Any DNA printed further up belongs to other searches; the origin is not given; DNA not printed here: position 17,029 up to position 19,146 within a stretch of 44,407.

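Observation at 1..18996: GH88 plus GH78-like locus with no recognisable polysaccharide lyase; several unknown secreted proteins are lyase candidates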

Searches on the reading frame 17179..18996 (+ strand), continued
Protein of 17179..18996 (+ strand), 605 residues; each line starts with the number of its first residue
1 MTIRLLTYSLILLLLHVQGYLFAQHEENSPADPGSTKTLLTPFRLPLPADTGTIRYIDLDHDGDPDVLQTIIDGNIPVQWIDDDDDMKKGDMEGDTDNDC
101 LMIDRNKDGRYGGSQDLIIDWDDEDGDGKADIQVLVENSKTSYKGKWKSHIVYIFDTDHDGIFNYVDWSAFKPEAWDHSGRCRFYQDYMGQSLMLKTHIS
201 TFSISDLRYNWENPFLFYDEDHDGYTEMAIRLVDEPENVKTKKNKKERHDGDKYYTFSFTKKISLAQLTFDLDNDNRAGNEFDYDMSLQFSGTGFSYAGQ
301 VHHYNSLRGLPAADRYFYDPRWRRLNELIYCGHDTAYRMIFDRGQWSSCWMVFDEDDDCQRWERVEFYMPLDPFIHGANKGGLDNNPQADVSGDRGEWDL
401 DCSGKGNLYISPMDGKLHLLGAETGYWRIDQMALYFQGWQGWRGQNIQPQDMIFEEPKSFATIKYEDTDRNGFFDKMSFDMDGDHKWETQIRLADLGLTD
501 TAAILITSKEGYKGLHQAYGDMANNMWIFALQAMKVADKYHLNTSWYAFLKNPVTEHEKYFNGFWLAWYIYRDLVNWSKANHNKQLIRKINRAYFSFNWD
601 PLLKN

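Call 41: find_encoding_contigs(protein=P0100, flank=10000, max_places=1)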
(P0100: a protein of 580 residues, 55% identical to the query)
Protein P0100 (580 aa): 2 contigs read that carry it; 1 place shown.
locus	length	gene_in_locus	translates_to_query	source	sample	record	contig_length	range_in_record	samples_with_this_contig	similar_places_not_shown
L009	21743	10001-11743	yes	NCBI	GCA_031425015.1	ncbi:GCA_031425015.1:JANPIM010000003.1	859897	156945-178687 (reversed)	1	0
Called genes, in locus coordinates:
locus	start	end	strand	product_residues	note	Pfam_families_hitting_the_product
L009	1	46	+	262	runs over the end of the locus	PF14344:DUF4397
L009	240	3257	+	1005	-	PF15892:BNR_4, PF13290:CHB_HEX_C_1, PF13287:Fn3_assoc, PF00041:fn3, PF06452:CBM9_1, PF18962:Por_Secre_tail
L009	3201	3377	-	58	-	-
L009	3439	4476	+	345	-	PF00561:Abhydrolase_1, PF12146:Hydrolase_4 (faint)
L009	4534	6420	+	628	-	PF22422:MGH1-like_GH, PF01204:Trehalase, PF03200:Glyco_hydro_63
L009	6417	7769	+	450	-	PF01120:Alpha_L_fucos, PF14871:GHL6 (weak)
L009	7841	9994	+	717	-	PF00933:Glyco_hydro_3, PF01915:Glyco_hydro_3_C, PF14310:Fn3-like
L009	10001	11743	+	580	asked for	-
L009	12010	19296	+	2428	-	PF00759:Glyco_hydro_9, PF00942:CBM_3, PF23237:HYR_4C (faint), PF18962:Por_Secre_tail (faint), PF22352:K319L-like_PKD (weak)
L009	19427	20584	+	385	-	PF16153:DUF4861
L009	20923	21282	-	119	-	PF00355:Rieske, PF13806:Rieske_2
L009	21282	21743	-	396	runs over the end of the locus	PF00071:Ras (faint), PF13167:GTP-bdg_N, PF16360:GTP-bdg_M, PF00009:GTP_EFTU (faint), PF01926:MMR_HSR1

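Call 43: find_related_loci(query=A1, collection=genome_contigs, flank=10000)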
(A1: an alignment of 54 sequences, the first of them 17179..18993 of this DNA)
Query A1 (605 aa) in genome_contigs; peptide patterns used: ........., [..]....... (x = any residue, [..] = any of these).
342 stretches matched a pattern; 302 encode a relative of the query (tblastn E <= 1e-3); the best 80 are kept; 80 distinct loci.
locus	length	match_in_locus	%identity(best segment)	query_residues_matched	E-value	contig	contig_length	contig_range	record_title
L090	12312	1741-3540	72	1-599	0e+0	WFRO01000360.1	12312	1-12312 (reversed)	MAG: Bacteroidales bacterium isolate S015_12 k151_530273, whole genome shotgun sequence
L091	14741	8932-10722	68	5-605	0e+0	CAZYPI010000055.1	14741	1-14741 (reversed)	MAG TPA_asm: uncultured Rikenellaceae bacterium isolate SRP163575_co1_577 genome assembly, contig: NODE_8843_length_1474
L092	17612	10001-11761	59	4-602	0e+0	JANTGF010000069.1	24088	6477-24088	MAG: Bacteroidales bacterium isolate bin1005 c_000000001668, whole genome shotgun sequence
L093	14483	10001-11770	57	5-604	0e+0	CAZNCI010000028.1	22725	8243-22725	MAG TPA_asm: uncultured Saprospiraceae bacterium isolate SRP163575_co1_370 genome assembly, contig: NODE_4662_length_227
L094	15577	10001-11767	56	1-604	0e+0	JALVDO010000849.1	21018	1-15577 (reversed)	MAG: Saprospiraceae bacterium isolate 134-614_metabat2_scaf2bin.036 134-614_scaffold_809_c1, whole genome shotgun sequen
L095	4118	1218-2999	56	6-603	0e+0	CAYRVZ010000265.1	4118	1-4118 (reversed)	MAG TPA_asm: uncultured Saprospiraceae bacterium isolate SRP345593_co1_5 genome assembly, contig: NODE_15137_length_4118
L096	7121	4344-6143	55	3-603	0e+0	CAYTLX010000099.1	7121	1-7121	MAG TPA_asm: uncultured Saprospiraceae bacterium isolate SRP163575_co2_57 genome assembly, contig: NODE_13972_length_712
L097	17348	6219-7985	56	3-603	0e+0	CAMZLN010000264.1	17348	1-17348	uncultured Saprospiraceae bacterium isolate TAG_MAG_00010 genome assembly, contig: TAG_MAG_00010_000000000187, whole gen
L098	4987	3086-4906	56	2-604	0e+0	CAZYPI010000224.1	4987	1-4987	MAG TPA_asm: uncultured Rikenellaceae bacterium isolate SRP163575_co1_577 genome assembly, contig: NODE_36672_length_498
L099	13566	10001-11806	55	5-604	0e+0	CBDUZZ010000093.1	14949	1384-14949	MAG TPA_asm: uncultured bacterium isolate SRR22302365_binner13_Refined_16 genome assembly, contig: ERZ25074835.2560, who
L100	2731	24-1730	57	26-603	0e+0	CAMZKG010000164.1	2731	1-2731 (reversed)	uncultured Saprospiraceae bacterium isolate RB_MAG_00006 genome assembly, contig: RB_MAG_00006_000000000007, whole genom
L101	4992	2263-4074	55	1-604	0e+0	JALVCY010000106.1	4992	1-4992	MAG: Saprospiraceae bacterium isolate 134-614_metabat1_scaf2bin.094 134-614_scaffold_14873_c1, whole genome shotgun sequ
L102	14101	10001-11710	57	35-603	0e+0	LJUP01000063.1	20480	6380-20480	MAG: Bacteroides sp. SM23_62 WORSMTZ_4328, whole genome shotgun sequence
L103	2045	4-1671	59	39-603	0e+0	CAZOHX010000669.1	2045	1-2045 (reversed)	MAG TPA_asm: uncultured Saprospiraceae bacterium isolate SRP163575_co1_75 genome assembly, contig: NODE_115665_length_20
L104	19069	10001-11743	55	10-603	0e+0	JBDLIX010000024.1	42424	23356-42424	MAG: Bacteroidota bacterium isolate MAG062 MAG062_24, whole genome shotgun sequence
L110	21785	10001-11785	53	5-598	0e+0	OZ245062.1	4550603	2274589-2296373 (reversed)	MAG: Melioribacteraceae bacterium isolate c54bc8d3-2faf-4eab-afa4-792aa76a6a04 genome assembly, chromosome: 1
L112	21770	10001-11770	53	7-605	0e+0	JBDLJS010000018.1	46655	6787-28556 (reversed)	MAG: Bacteroidota bacterium isolate MAG106 MAG106_18, whole genome shotgun sequence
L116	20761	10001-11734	55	1-599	0e+0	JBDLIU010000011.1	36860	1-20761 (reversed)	MAG: Bacteroidota bacterium isolate MAG054 MAG054_11, whole genome shotgun sequence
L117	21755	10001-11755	52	8-602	0e+0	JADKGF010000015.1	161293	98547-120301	MAG: Saprospiraceae bacterium isolate Ribe_18-Q3-R11-54_BATAC.507 tig00009455-10-1614290, whole genome shotgun sequence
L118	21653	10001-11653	55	33-596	0e+0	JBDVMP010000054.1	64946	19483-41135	MAG: Cyclobacteriaceae bacterium isolate LC.127.F.D4_180_7 LC_127_F_D4_180_7_000000000076, whole genome shotgun sequence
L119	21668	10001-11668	53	39-604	0e+0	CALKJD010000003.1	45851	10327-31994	MAG: uncultured Saprospiraceae bacterium isolate H3_Bin_Bin_12_sub_1 genome assembly, contig: c_000000386832, whole geno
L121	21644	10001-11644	56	37-596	0e+0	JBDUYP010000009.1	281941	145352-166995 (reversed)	MAG: Cyclobacteriaceae bacterium isolate CB.61.F.B1_116_20 CB_61_F_B1_116_20_000000000009, whole genome shotgun sequence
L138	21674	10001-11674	52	38-603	0e+0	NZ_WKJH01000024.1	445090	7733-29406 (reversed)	Maribacter luteus strain RZ05 NODE_60_length_444994_cov_29.664011, whole genome shotgun sequence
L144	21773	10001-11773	49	5-603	0e+0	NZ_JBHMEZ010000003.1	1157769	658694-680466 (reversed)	Formosa undariae strain CECT 8286 soapdenovo_K_105_3, whole genome shotgun sequence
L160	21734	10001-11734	47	5-603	7e-179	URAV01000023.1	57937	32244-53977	uncultured Porphyromonadaceae bacterium isolate UMGS835 genome assembly, contig: NODE_240_length_57937_cov_8.246450, who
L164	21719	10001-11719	48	17-603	2e-177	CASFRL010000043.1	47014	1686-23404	uncultured Bacteroidales bacterium isolate CO.O94.metabat-bins.172 genome assembly, contig: CO.O94.metabat-bins.172.fa_k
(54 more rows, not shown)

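Call 46: search_protein_families(library=pfam, proteins=[L118:7454-9823:+, L094:4835-7270:+, L092:769-2400:+, L119:11735-12559:+, L164:11737-13257:+, L121:11701-12741:+, L112:7943-9901:+, L117:19777-20739:-, L099:7188-8627:+, L144:17341-18576:+], max_evalue=0.001)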
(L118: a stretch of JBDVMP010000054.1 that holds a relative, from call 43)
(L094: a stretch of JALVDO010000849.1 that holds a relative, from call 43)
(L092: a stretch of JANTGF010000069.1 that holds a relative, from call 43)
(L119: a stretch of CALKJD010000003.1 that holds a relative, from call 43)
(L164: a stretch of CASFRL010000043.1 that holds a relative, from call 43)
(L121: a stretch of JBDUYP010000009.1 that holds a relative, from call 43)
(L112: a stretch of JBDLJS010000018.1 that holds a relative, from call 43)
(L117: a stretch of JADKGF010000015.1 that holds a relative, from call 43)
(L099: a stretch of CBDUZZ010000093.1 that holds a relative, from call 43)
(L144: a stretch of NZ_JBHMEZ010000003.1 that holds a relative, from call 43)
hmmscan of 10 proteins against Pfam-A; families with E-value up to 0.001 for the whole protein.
L118:7454-9823:+ (789 aa): 4 families
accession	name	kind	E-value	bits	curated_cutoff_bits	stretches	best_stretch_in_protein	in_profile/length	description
PF00703.27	Glyco_hydro_2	-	2.3e-08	35.2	23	1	189-291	9-102/109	Glycosyl hydrolases family 2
PF02836.23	Glyco_hydro_2_C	-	1.4e-06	28.1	21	1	388-464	62-157/302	Glycosyl hydrolases family 2, TIM barrel domain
PF02837.24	Glyco_hydro_2_N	-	1.5e-05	25.4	28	0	76-142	66-131/169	Glycosyl hydrolases family 2, sugar binding domain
PF17786.7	Mannosidase_ig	-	0.00096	20.1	23.4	0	685-725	2-42/91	Mannosidase Ig/CBM-like domain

L094:4835-7270:+ (811 aa): 5 families
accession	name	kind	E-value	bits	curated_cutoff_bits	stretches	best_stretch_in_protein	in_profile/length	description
PF17389.8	Bac_rhamnosid6H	-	1.1e-29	104.3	24.5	1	404-730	2-336/339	Bacterial alpha-L-rhamnosidase 6 hairpin glycosidase domain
PF17390.7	Bac_rhamnosid_C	-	7.6e-09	35.7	22.1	1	734-790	1-57/78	Bacterial alpha-L-rhamnosidase C-terminal domain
PF08531.16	Bac_rhamnosid_N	-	4.1e-08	33.7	25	1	79-225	7-154/172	Alpha-L-rhamnosidase N-terminal domain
PF06202.20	GDE_C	-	0.00011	21.8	21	1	497-626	82-217/367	Amylo-alpha-1,6-glucosidase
PF17167.11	Glyco_hydro_94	-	0.00028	20.2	27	1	548-620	182-248/420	Glycosyl hydrolase 94 superfamily, catalytic domain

L092:769-2400:+ (543 aa): 2 families
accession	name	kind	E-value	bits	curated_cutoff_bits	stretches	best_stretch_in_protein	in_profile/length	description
PF07980.17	SusD_RagB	-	5.7e-40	138.2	23.1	1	323-543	62-297/297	SusD family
PF14322.12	SusD-like_3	-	1.9e-15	58.1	27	1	99-231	67-191/191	Starch-binding associating with outer membrane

L119:11735-12559:+ (274 aa): 1 family
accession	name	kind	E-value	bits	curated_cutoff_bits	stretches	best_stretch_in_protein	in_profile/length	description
PF05721.19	PhyH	-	2.6e-32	113.3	22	1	13-226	1-213/213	Phytanoyl-CoA dioxygenase (PhyH)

L164:11737-13257:+ (506 aa): 4 families
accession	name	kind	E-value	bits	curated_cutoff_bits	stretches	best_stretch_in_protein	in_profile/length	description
PF00884.28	Sulfatase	-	4e-56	191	25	1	29-390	1-300/301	Sulfatase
PF16347.10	SGSH_C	-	1.5e-19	71.1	29.3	1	348-485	8-146/154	N-sulphoglucosamine sulphohydrolase, C-terminal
PF01663.27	Phosphodiest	-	3.1e-09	37.3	23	1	52-103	18-73/342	Type I phosphodiesterase / nucleotide pyrophosphatase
PF02995.22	DUF229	-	2.3e-05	23.7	25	1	272-329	288-342/496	Protein of unknown function (DUF229)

L121:11701-12741:+ (346 aa): 1 family
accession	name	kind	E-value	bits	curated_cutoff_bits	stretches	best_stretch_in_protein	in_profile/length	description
PF06379.18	RhaT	-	2.9e-75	254.1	27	1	4-340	6-340/344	L-rhamnose-proton symport protein (RhaT)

L112:7943-9901:+ (652 aa): 4 families
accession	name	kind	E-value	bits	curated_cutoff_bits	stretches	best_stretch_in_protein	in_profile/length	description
PF17963.7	Big_9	-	4.3e-05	24.8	23.6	1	470-550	1-80/89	Bacterial Ig domain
PF13229.12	Beta_helix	-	5e-05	23.4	25.9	0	95-226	3-113/158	Right handed beta helix region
PF18962.6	Por_Secre_tail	-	6.4e-05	23.6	27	1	586-646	8-66/75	Secretion system C-terminal sorting domain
PF05345.18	He_PIG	-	0.00017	22.4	24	1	473-558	2-94/96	Putative Ig domain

L117:19777-20739:- (320 aa): 1 family
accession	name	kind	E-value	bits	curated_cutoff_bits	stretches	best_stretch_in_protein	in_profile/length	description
PF00248.27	Aldo_ket_red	-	1.2e-50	172.7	24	1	15-309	1-286/291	Aldo/keto reductase family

L099:7188-8627:+ (479 aa): 1 family
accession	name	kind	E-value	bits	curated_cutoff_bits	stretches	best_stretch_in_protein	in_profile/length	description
PF03629.24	SASA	-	1.5e-19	70.9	24.8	1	113-361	3-221/226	Carbohydrate esterase, sialic acid-specific acetylesterase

L144:17341-18576:+ (411 aa): 1 family
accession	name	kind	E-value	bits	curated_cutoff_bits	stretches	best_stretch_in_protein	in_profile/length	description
PF07470.19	Glyco_hydro_88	-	2.8e-14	53.3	26.6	1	74-330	25-275/352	Glycosyl Hydrolase Family 88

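Call 70: search_protein_families(library=pfam, proteins=[L138:8960-11680:+, P0011, P0074, L007:11809-13614:+], max_evalue=0.001)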
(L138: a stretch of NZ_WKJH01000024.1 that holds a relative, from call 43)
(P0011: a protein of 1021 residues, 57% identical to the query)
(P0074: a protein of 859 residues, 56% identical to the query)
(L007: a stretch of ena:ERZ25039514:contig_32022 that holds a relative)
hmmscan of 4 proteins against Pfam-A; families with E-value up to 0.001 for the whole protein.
L138:8960-11680:+ (906 aa): 4 families
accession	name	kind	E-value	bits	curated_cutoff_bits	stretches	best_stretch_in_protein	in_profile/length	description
PF20434.5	BD-FAE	-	1.4e-35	123.2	26.8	1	69-272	6-212/215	BD-FAE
PF00326.27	Peptidase_S9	-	2.2e-12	47.4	22.6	1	132-318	42-210/213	Prolyl oligopeptidase family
PF07859.19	Abhydrolase_3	-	2.5e-10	40.9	25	1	79-176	1-93/210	alpha/beta hydrolase fold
PF12697.13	Abhydrolase_6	-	5.8e-05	24.3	26.3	1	80-293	2-205/217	Alpha/beta hydrolase family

P0011 (1021 aa): 1 family
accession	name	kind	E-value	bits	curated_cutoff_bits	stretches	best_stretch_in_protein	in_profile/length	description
PF13472.12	Lipase_GDSL_2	-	3.7e-10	41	32.9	1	636-770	2-149/178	GDSL-like Lipase/Acylhydrolase family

P0074 (859 aa): 1 family
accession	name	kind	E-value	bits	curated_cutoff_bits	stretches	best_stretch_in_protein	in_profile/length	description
PF16153.10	DUF4861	-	1.2e-70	238.8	22.3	1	573-853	91-371/380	Domain of unknown function (DUF4861)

L007:11809-13614:+ (601 aa): 4 families
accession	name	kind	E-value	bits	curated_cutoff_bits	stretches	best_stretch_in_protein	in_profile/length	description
PF01532.26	Glyco_hydro_47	-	8.8e-06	25.4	22.9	0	90-131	365-407/455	Glycosyl hydrolase family 47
PF18962.6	Por_Secre_tail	-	2.8e-05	24.8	27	1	516-590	1-72/75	Secretion system C-terminal sorting domain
PF22352.2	K319L-like_PKD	-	0.00026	21.3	27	0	417-496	1-83/84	K319L-like, PKD domain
PF07944.18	Beta-AFase-like_GH127_cat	-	0.00026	20.6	24.9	0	266-296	131-160/376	Beta-L-arabinofuranosidase, GH127 catalytic domain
